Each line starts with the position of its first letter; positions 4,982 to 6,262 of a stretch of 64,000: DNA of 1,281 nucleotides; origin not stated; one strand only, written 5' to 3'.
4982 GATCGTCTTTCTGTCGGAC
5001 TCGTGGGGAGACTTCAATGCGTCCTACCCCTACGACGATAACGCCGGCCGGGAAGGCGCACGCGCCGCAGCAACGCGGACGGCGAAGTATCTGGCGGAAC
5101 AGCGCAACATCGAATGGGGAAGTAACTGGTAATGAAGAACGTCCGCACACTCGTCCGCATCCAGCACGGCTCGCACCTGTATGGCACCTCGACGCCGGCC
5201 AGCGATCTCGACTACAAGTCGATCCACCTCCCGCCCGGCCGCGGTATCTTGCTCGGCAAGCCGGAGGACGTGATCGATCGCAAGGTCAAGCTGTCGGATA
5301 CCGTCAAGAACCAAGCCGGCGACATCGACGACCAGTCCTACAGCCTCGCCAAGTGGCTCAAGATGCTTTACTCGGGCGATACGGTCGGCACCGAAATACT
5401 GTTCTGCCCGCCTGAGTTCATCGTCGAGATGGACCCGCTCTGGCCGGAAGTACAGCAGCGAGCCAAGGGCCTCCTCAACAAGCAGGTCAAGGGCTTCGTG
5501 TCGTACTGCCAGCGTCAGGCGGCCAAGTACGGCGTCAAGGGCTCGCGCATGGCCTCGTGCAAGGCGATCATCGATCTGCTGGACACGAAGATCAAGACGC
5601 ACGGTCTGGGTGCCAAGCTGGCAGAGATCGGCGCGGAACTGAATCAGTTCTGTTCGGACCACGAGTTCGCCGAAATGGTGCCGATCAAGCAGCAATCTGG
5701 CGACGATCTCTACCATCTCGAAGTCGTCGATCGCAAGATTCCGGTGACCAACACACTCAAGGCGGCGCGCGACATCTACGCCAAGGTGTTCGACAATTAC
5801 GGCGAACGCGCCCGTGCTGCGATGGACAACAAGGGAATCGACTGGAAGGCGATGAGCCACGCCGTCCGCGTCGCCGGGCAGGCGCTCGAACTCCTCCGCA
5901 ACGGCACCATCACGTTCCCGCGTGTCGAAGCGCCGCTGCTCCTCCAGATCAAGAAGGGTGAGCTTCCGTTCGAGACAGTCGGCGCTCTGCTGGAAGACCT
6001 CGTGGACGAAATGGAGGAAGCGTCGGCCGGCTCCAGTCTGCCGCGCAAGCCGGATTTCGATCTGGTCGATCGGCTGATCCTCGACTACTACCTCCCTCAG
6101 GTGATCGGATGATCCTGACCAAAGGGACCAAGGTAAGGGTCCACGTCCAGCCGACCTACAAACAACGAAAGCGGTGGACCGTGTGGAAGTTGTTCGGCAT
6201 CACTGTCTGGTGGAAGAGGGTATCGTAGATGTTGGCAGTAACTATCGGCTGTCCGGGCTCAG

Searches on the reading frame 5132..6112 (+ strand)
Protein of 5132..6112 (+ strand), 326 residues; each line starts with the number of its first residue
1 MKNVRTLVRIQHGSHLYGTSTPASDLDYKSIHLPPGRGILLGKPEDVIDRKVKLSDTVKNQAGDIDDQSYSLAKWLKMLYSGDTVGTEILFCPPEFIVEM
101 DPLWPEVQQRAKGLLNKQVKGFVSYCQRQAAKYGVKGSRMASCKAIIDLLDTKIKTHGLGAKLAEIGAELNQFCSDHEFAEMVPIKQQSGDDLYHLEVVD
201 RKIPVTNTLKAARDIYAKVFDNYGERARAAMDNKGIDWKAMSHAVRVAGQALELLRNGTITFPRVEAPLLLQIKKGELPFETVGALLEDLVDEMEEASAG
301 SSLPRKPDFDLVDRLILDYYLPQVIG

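Call 61: search_protein_families(library=pfam, proteins=[window:5132-6112:+], max_evalue=0.001)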
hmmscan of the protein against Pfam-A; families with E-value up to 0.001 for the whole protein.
window:5132-6112:+ (326 aa): 1 family
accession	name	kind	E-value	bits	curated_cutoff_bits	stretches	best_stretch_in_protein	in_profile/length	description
PF10127.15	RlaP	-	4.8e-13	49.8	23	1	2-138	16-144/249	RNA repair pathway DNA polymerase beta family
